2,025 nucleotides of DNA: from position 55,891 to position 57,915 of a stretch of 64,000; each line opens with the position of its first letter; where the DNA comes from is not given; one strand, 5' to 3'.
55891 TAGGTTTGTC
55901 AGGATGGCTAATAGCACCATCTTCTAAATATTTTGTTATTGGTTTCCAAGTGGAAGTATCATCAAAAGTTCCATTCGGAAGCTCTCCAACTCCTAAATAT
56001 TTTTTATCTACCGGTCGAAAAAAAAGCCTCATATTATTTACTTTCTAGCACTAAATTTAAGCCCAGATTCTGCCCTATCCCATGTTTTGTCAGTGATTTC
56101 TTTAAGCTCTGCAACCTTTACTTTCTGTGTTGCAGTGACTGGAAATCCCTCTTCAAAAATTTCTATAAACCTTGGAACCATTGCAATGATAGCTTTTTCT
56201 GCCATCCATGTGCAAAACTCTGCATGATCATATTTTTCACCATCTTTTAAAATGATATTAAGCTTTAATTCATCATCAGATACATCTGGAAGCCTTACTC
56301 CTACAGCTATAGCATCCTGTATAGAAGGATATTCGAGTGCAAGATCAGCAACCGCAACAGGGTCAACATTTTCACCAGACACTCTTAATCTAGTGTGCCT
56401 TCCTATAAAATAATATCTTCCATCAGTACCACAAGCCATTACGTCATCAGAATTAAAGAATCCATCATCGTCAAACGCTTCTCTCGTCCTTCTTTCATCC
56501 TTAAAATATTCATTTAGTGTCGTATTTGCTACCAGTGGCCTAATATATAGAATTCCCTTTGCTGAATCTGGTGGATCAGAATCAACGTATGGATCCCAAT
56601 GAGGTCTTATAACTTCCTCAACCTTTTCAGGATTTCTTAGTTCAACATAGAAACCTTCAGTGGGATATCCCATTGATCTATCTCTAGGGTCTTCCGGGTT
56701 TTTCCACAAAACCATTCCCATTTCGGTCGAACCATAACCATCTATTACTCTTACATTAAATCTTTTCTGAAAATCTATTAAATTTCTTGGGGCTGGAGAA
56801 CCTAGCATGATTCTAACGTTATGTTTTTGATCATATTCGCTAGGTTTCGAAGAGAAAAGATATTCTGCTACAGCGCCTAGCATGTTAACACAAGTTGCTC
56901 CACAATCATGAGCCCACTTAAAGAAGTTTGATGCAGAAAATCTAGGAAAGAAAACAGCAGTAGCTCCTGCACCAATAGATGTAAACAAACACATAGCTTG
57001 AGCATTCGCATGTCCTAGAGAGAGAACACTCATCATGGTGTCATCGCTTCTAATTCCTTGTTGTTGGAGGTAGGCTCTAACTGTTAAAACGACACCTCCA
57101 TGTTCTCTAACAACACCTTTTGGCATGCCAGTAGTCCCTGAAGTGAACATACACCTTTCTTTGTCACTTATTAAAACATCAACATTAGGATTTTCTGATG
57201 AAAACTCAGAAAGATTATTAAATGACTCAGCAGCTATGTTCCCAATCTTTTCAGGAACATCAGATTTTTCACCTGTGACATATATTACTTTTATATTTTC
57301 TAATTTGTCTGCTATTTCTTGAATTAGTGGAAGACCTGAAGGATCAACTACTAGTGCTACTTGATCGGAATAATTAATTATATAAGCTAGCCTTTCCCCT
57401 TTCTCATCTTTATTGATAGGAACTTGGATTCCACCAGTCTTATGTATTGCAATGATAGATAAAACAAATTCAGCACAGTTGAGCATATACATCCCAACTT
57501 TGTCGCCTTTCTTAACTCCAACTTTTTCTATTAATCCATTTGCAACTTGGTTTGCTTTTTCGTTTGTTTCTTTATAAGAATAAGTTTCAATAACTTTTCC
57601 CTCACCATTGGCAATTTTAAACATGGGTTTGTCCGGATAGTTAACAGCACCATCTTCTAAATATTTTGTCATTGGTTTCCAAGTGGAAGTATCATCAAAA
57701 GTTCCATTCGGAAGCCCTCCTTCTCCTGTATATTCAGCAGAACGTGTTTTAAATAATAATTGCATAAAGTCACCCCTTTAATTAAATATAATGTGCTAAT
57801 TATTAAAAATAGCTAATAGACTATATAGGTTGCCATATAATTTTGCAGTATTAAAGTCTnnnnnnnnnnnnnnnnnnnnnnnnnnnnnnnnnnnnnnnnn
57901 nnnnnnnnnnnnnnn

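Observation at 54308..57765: Recent tandem duplication of an acyl-CoA synthetase gene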

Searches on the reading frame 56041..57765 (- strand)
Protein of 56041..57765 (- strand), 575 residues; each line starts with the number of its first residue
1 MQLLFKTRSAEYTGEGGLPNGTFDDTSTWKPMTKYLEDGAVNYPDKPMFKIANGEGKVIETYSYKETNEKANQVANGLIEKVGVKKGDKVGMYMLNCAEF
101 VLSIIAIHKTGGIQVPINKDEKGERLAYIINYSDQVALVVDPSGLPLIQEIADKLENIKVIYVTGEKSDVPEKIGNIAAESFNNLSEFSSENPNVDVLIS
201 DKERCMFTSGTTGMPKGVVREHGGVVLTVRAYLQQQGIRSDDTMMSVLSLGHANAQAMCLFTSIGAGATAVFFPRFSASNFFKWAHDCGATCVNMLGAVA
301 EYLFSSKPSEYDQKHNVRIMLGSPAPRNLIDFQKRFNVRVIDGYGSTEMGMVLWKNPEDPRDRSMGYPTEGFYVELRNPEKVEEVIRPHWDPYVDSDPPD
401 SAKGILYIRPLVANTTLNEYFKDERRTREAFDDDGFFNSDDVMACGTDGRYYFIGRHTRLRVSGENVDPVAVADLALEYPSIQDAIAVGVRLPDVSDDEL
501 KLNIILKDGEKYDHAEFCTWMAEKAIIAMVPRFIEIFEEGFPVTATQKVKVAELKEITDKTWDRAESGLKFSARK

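Call 4: search_protein_families(library=pfam, proteins=[window:56041-57765:-])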
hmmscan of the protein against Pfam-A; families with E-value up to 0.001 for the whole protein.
window:56041-57765:- (575 aa): 1 family
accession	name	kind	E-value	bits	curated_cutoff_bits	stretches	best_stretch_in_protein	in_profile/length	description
PF00501.34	AMP-binding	-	5.6e-60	203.6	29.9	1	37-385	2-364/384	AMP-binding enzyme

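Call 5: search_protein_families(library=ncbifam, proteins=[window:56041-57765:-], max_evalue=0.00001)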
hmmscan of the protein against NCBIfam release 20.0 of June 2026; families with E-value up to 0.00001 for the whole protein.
window:56041-57765:- (575 aa): 90 families (the best 25 are shown)
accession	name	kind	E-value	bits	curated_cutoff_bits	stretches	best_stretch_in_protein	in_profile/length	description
NF004808.0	PRK06155.1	equivalog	3.7e-81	273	722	1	33-573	24-539/542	ATP-dependent acyl-CoA ligase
NF005947.1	PRK08008.1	equivalog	2e-66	224.7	651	1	37-554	14-517/518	crotonobetaine/carnitine-CoA ligase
NF004837.0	PRK06187.1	subfamily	2.3e-66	224.2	476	1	34-560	12-524/531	long-chain-fatty-acid--CoA ligase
NF006134.1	PRK08279.1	equivalog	2.3e-61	208.1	625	1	30-556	44-565/605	long-chain-acyl-CoA synthetase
NF009927.1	PRK13388.1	exception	1.2e-46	159.3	800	1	61-568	25-517/523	fatty-acid--CoA ligase FadD1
NF006181.0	PRK08314.1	subfamily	3.4e-43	147.7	705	1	33-560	27-556/563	long-chain-fatty-acid--CoA ligase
NF038342.1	FACL_FadD6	exception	4e-42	144.3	975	1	32-556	42-546/584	long-chain-acyl-CoA synthetase FadD6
NF052587.1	SterCoASynCasI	equivalog_domain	4.1e-42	144.4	900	1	81-562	46-512/550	steroid-22-oyl-CoA synthetase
TIGR02262.1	benz_CoA_lig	subfamily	3.4e-40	138.2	375.25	1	59-556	28-507/508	benzoate-CoA ligase family protein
NF004758.0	PRK06087.1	equivalog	1e-39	136.4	736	2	36-374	30-367/548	medium-chain fatty-acid--CoA ligase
NF006182.0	PRK08316.1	subfamily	6.7e-38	130.4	663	1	40-556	21-515/523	fatty acyl-CoA synthetase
NF004674.0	PRK06018.1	subfamily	6.9e-38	130.7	766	1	55-556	34-532/544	long-chain-fatty-acid--CoA ligase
NF005897.1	PRK07867.1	exception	1.5e-37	129.5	850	1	62-552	25-479/496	long-chain-fatty-acid--CoA ligase FadD17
NF005801.1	PRK07656.1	equivalog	2.7e-37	128.5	657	1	62-554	27-499/500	FadD3 family acyl-CoA ligase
NF004822.0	PRK06178.1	equivalog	4.2e-37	128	782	2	30-303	37-318/571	acyl-CoA synthetase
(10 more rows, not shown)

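Call 8: find_homologous_proteins(query=window:56041-57765:-, max_evalue=1e-30)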
Query window:56041-57765:- (575 aa): 524 proteins with E <= 1e-30 among 8000 candidates; the best 120 are listed.
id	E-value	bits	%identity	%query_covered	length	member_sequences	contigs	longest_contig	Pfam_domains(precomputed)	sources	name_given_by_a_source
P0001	0.0e+0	1225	91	100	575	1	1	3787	PF00501.35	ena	-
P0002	0.0e+0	1225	91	100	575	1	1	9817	PF00501.35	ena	-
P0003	0.0e+0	1223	90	100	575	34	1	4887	PF00501.35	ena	-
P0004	0.0e+0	1221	91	100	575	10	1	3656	PF00501.35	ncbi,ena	-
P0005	0.0e+0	1202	88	100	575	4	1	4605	PF00501.35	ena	-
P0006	0.0e+0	1172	87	100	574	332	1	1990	PF00501.35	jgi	-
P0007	0.0e+0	1168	86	100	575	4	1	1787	PF00501.35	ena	-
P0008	0.0e+0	1164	86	100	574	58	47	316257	PF00501.35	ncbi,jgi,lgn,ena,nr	ncbi:AMP-binding protein [bacterium]|jgi:crotonobetaine/carnitine-CoA ligase|nr:AMP-binding protein 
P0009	0.0e+0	1134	83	100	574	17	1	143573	PF00501.35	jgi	-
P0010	0.0e+0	1127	83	100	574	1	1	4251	PF00501.35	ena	-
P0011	0.0e+0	1124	83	100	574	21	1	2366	PF00501.35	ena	-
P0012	0.0e+0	1114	82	100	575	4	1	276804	PF00501.35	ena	-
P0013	0.0e+0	1108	81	100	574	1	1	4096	PF00501.35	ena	-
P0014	0.0e+0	1095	80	100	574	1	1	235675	PF00501.35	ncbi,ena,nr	ncbi:MAG: AMP-binding protein [Thermodesulfobacteriota bacterium]|nr:AMP-binding protein [Thermodesu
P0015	0.0e+0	1094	80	100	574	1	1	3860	PF00501.35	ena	-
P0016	0.0e+0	1092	80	100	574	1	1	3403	PF00501.35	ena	-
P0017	0.0e+0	1091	79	100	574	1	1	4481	PF00501.35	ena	-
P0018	0.0e+0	1091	80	100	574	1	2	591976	PF00501.35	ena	-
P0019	0.0e+0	1089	79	100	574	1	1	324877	PF00501.35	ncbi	-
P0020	0.0e+0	1088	81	100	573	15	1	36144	PF00501.35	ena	-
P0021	0.0e+0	1088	80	100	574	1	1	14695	PF00501.35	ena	-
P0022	0.0e+0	1087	79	100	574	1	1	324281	PF00501.35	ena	-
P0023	0.0e+0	1085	79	100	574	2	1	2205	PF00501.35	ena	-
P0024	0.0e+0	1051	76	100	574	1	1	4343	PF00501.35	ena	-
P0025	0.0e+0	1044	78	98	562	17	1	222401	PF00501.35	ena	-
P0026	0.0e+0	1043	76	100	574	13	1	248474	PF00501.35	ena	-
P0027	0.0e+0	1017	74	100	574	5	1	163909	PF00501.35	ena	-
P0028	0.0e+0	1011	73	100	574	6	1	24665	PF00501.35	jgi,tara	tara:strand:- start:16470 stop:18194 length:1725 start_codon:yes stop_codon:yes gene_type:complete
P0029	0.0e+0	1010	81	92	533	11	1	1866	PF00501.35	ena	-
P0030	3.0e-297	1005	73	100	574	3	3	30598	PF00501.35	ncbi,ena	-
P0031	1.6e-295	999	73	100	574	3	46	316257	PF00501.35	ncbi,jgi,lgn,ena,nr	ncbi:AMP-binding protein [bacterium]|jgi:crotonobetaine/carnitine-CoA ligase|nr:AMP-binding protein 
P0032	1.8e-294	996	88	84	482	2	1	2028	PF00501.35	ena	-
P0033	2.8e-293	992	72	100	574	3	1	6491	PF00501.35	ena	-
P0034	3.4e-293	992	71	100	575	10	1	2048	PF00501.35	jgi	-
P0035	5.7e-293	991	72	100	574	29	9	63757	PF00501.35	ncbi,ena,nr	ncbi:MAG: AMP-binding protein [Thermodesulfobacteriota bacteirum]|nr:AMP-binding protein [Thermodesu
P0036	5.8e-291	984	71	100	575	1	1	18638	PF00501.35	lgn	-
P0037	4.1e-290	981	70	100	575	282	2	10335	PF00501.35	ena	-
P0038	5.6e-290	981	72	100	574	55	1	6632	PF00501.35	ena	-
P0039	3.5e-289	978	71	100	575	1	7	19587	PF00501.35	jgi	jgi:crotonobetaine/carnitine-CoA ligase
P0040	2.3e-288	976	71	100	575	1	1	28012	PF00501.35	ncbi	ncbi:MAG: AMP-binding protein [Thermodesulfobacteriota bacterium]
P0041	4.2e-288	975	70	100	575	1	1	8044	PF00501.35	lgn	-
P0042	8.1e-288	974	71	100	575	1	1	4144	PF00501.35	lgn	-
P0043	8.3e-288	974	71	100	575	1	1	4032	PF00501.35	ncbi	-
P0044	1.1e-287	973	71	100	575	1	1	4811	PF00501.35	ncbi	-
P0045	1.4e-287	973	71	100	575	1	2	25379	PF00501.35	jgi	jgi:crotonobetaine/carnitine-CoA ligase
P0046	2.1e-287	973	71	100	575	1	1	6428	PF00501.35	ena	-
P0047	3.9e-287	972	70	100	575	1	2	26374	PF00501.35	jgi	jgi:crotonobetaine/carnitine-CoA ligase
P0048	1.2e-286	970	70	100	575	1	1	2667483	PF00501.35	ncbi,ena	-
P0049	1.2e-286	970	69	100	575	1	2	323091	PF00501.35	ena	-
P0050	1.4e-286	970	71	100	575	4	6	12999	PF00501.35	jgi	jgi:crotonobetaine/carnitine-CoA ligase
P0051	1.5e-286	970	70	100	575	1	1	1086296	PF00501.35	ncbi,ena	-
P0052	1.5e-286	970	71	100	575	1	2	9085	PF00501.35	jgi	jgi:crotonobetaine/carnitine-CoA ligase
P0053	3.3e-286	969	69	100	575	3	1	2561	PF00501.35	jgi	jgi:crotonobetaine/carnitine-CoA ligase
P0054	6.9e-286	968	70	100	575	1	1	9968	PF00501.35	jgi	jgi:crotonobetaine/carnitine-CoA ligase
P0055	2.0e-285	966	70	100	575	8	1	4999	PF00501.35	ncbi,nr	ncbi:MAG: hypothetical protein A2027_03620 [Thermodesulfovibrio sp. RBG_19FT_COMBO_41_18]|nr:MAG: hy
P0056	2.2e-285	966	70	100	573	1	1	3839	PF00501.35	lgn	-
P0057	2.4e-285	966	70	100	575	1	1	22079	PF00501.35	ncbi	ncbi:MAG TPA: AMP-binding protein [Thermodesulfobacteriota bacterium]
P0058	2.4e-285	966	70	100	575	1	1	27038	PF00501.35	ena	-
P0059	5.6e-285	965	70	100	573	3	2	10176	PF00501.35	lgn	-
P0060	6.9e-285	964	69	100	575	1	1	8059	PF00501.35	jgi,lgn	-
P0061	7.2e-285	964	70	100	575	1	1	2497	PF00501.35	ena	-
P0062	7.3e-285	964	70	100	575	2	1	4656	PF00501.35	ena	-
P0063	8.4e-285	964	70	100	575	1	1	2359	PF00501.35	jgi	jgi:carnitine-CoA ligase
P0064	1.9e-284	963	70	100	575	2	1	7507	PF00501.35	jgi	-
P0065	2.6e-284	962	70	100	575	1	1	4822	PF00501.35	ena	-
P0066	2.6e-284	962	70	100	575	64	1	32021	PF00501.35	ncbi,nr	ncbi:MAG: DitJ-like protein CoA ligase, crotonobetaine/carnitine-CoA ligase [Candidatus Dadabacteria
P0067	5.2e-284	961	69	100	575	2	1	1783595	PF00501.35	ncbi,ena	-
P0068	7.8e-284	961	71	100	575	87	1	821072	PF00501.35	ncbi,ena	-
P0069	8.1e-284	961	70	100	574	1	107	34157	PF00501.35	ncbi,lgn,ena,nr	ncbi:MAG TPA: AMP-binding protein [Thermodesulfobacteriota bacterium]|nr:AMP-binding protein [Thermo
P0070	8.1e-284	961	69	100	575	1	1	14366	PF00501.35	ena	-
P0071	9.3e-284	960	70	100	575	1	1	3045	PF00501.35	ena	-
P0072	9.4e-284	960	69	100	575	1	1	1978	PF00501.35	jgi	jgi:crotonobetaine/carnitine-CoA ligase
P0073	1.1e-283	960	69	100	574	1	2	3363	PF00501.35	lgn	-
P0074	1.5e-283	960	70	100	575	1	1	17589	PF00501.35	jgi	-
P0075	1.5e-283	960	70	100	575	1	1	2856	PF00501.35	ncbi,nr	ncbi:MAG: AMP-binding protein [Deltaproteobacteria bacterium]|nr:AMP-binding protein [Deltaproteobac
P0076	1.5e-283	960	69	100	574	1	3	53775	PF00501.35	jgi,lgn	-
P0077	1.8e-283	960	69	100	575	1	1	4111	PF00501.35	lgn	-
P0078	2.0e-283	959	69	100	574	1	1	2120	PF00501.35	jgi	-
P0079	2.1e-283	959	70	100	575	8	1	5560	PF00501.35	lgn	-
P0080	2.5e-283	959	70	100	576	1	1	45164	PF00501.35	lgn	-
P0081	2.5e-283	959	70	100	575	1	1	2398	PF00501.35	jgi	-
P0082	4.6e-283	958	70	100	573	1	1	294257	PF00501.35,PF13193.13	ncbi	-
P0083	4.6e-283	958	69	100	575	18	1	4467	PF00501.35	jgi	-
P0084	4.8e-283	958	70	100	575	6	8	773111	PF00501.35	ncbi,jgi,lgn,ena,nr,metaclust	ncbi:MAG: ATP-dependent acyl-CoA ligase [Deltaproteobacteria bacterium]|nr:MAG: ATP-dependent acyl-C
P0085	5.2e-283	958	70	100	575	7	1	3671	PF00501.35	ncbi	ncbi:MAG: AMP-binding protein [Thermodesulfobacteriota bacterium]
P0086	6.4e-283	958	70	100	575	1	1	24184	PF00501.35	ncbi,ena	-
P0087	6.7e-283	958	70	100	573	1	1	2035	PF00501.35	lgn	-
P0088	1.1e-282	957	69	100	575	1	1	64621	PF00501.35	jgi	jgi:crotonobetaine/carnitine-CoA ligase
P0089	1.3e-282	957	70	100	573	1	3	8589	PF00501.35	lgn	-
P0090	1.9e-282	956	69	100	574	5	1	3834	PF00501.35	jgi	jgi:crotonobetaine/carnitine-CoA ligase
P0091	2.0e-282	956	70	100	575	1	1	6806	PF00501.35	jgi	jgi:carnitine-CoA ligase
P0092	3.5e-282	955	70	100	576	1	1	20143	PF00501.35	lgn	-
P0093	3.6e-282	955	70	100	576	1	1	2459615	PF00501.35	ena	-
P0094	3.8e-282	955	71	100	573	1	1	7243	PF00501.35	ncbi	-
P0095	5.2e-282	955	69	100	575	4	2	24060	PF00501.35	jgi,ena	-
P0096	5.4e-282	955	70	100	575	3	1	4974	PF00501.35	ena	-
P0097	1.0e-281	954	71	100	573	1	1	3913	PF00501.35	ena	-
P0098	1.1e-281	954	70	100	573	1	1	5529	PF00501.35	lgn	-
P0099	1.1e-281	954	70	100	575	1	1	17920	PF00501.35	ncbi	ncbi:MAG: AMP-binding protein [Thermodesulfobacteriota bacterium]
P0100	1.3e-281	953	70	100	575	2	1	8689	PF00501.35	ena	-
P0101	1.4e-281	953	70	100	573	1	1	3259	PF00501.35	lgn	-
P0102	1.4e-281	953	70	100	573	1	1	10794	PF00501.35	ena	-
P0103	2.0e-281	953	70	100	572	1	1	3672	PF00501.35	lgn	-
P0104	2.2e-281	953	69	100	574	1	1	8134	PF00501.35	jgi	jgi:crotonobetaine/carnitine-CoA ligase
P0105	2.3e-281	953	70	100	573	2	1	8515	PF00501.35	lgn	-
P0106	2.7e-281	952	71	100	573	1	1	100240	PF00501.35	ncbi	-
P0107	3.3e-281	952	71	100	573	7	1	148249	PF00501.35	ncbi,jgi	-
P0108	4.7e-281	952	70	100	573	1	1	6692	PF00501.35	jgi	jgi:crotonobetaine/carnitine-CoA ligase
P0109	6.0e-281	951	69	100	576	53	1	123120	PF00501.35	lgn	-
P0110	6.5e-281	951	71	100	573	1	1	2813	PF00501.35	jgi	-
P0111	9.7e-281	951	70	100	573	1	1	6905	PF00501.35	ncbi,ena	-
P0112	9.9e-281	950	69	100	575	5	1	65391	PF00501.35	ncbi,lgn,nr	ncbi:MAG TPA: AMP-binding protein [Thermodesulfobacteriota bacterium]|nr:AMP-binding protein [Thermo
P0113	1.0e-280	950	70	100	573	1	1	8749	PF00501.35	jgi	-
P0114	1.1e-280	950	69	100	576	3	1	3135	PF00501.35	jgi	-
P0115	1.3e-280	950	71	100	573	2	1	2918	PF00501.35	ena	-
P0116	1.5e-280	950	69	100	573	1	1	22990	PF00501.35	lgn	-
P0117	1.7e-280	950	69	100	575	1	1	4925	PF00501.35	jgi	jgi:crotonobetaine/carnitine-CoA ligase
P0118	2.0e-280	949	71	100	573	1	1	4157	PF00501.35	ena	-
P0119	2.1e-280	949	69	100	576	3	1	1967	PF00501.35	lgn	-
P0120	2.4e-280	949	70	100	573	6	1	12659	PF00501.35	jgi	-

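Call 9: search_solved_structures(query=window:56041-57765:-, max_evalue=1e-20)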
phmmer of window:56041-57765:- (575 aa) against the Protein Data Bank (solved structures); distinct sequences matched with E-value up to 1e-20: 32.
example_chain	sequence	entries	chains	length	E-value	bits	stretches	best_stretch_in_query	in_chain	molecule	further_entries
6mfy_A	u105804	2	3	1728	2.5e-35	125.4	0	61-352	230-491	Linear gramicidin synthase subunit A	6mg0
9be3_A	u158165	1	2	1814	3.2e-35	125.1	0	61-352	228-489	Linear gramicidin synthase subunit A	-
9be4_A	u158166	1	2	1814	3.2e-35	125.1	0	61-352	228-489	Linear gramicidin synthase subunit A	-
6mfz_A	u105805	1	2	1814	3.2e-35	125.1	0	61-352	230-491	Linear gramicidin synthase subunit A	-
9meh_A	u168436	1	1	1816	3.2e-35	125.1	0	61-352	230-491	Linear gramicidin synthase subunit A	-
3r44_A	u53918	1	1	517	4e-29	104.9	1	63-556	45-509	fatty acyl CoA synthetase FADD13 (FATTY-ACYL-CoA SYNTHETASE)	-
9vzp_A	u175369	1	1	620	1.2e-28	103.4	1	60-550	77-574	Long-chain fatty acid transport protein 2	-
20zn_A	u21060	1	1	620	2.8e-28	102.1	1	60-546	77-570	Long-chain fatty acid transport protein 2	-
5ie0_A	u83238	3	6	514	4.7e-28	101.4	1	35-550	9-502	Oxalate--CoA ligase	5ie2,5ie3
1ult_A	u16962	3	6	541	1.1e-27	100.2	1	56-548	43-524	long chain fatty acid-CoA ligase | long-chain-fatty-acid-CoA synthetase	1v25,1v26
4rlf_A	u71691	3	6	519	5e-27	98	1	60-556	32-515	Benzoate-coenzyme A ligase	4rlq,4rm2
4rm3_A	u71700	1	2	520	5e-27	98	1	60-556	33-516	Benzoate-coenzyme A ligase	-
4eat_A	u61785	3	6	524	5.2e-27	98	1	60-556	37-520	Benzoate-coenzyme A ligase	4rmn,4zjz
6qjz_A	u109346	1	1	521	5.7e-27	97.8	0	35-358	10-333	oxalyl CoA-synthetase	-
6m2u_A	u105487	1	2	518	8.3e-27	97.3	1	60-556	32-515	Benzoate-coenzyme A ligase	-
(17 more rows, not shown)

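Call 10: find_encoding_contigs(protein=window:56041-57765:-, flank=10000, max_places=4)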
Protein window:56041-57765:- (575 aa): 12 contigs read that carry it; 4 places shown.
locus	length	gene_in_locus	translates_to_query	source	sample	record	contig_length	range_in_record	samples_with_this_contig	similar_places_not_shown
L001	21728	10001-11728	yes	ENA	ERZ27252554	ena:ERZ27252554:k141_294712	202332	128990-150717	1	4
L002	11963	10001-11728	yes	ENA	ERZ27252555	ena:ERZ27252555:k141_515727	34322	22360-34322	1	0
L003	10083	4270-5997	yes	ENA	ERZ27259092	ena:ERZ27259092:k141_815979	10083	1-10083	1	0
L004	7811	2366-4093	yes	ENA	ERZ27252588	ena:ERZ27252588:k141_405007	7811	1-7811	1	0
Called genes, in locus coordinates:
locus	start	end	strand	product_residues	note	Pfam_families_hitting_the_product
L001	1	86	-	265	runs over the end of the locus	PF02621:VitK2_biosynth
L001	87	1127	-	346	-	PF01966:HD, PF13286:HD_assoc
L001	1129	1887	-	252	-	PF00977:His_biosynth, PF03060:NMO (faint)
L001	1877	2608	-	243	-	PF00977:His_biosynth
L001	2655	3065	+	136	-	PF01878:EVE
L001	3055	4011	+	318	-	PF03308:MeaB, PF01656:CbiA (faint), PF03029:ATP_bind_1 (faint)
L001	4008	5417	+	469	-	PF10150:RNase_E_G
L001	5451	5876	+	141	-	PF00903:Glyoxalase, PF13669:Glyoxalase_4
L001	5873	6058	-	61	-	PF02416:TatA_B_E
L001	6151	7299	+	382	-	PF13439:Glyco_transf_4, PF00534:Glycos_transf_1, PF13692:Glyco_trans_1_4, PF13524:Glyco_trans_1_2 (weak)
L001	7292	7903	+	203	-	PF00697:PRAI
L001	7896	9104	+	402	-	PF00291:PALP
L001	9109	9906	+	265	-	PF00290:Trp_syntA, PF00977:His_biosynth (faint)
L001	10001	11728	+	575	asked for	PF00501:AMP-binding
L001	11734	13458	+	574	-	PF00501:AMP-binding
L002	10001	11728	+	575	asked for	PF00501:AMP-binding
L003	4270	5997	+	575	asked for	PF00501:AMP-binding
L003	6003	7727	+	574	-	PF00501:AMP-binding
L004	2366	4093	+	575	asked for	PF00501:AMP-binding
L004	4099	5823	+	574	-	PF00501:AMP-binding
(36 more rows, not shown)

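Call 11: find_encoding_contigs(protein=P0008, flank=10000, max_places=4)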
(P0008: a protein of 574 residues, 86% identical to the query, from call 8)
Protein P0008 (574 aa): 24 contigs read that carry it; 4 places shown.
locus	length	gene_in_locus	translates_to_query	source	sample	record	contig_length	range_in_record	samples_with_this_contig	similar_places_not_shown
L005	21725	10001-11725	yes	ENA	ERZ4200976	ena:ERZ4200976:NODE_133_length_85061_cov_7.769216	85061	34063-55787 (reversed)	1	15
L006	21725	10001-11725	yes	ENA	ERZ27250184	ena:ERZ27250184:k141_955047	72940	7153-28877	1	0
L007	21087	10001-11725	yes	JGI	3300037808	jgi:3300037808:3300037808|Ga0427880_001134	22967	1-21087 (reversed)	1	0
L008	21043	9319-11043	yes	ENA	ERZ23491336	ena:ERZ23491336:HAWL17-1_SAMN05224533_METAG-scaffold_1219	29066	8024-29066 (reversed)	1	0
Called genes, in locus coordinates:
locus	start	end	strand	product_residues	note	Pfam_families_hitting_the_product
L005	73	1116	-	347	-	PF01966:HD, PF13286:HD_assoc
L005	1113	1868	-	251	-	PF00977:His_biosynth, PF01207:Dus (faint), PF03060:NMO (faint), PF05690:ThiG (faint)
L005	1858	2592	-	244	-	PF00977:His_biosynth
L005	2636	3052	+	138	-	PF01878:EVE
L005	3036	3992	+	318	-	PF03308:MeaB, PF02492:cobW (faint)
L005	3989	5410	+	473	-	PF10150:RNase_E_G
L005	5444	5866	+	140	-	PF00903:Glyoxalase, PF13669:Glyoxalase_4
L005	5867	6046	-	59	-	PF02416:TatA_B_E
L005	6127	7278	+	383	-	PF13439:Glyco_transf_4, PF00534:Glycos_transf_1, PF13692:Glyco_trans_1_4, PF13524:Glyco_trans_1_2 (faint)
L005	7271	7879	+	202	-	PF00697:PRAI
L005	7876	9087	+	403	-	PF00291:PALP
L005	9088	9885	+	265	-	PF00290:Trp_syntA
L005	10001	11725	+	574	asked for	PF00501:AMP-binding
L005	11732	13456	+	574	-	PF00501:AMP-binding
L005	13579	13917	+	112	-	PF00543:P-II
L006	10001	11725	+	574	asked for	PF00501:AMP-binding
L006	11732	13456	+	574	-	PF00501:AMP-binding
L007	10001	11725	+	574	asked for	PF00501:AMP-binding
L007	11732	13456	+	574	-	PF00501:AMP-binding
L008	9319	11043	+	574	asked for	PF00501:AMP-binding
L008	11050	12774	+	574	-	PF00501:AMP-binding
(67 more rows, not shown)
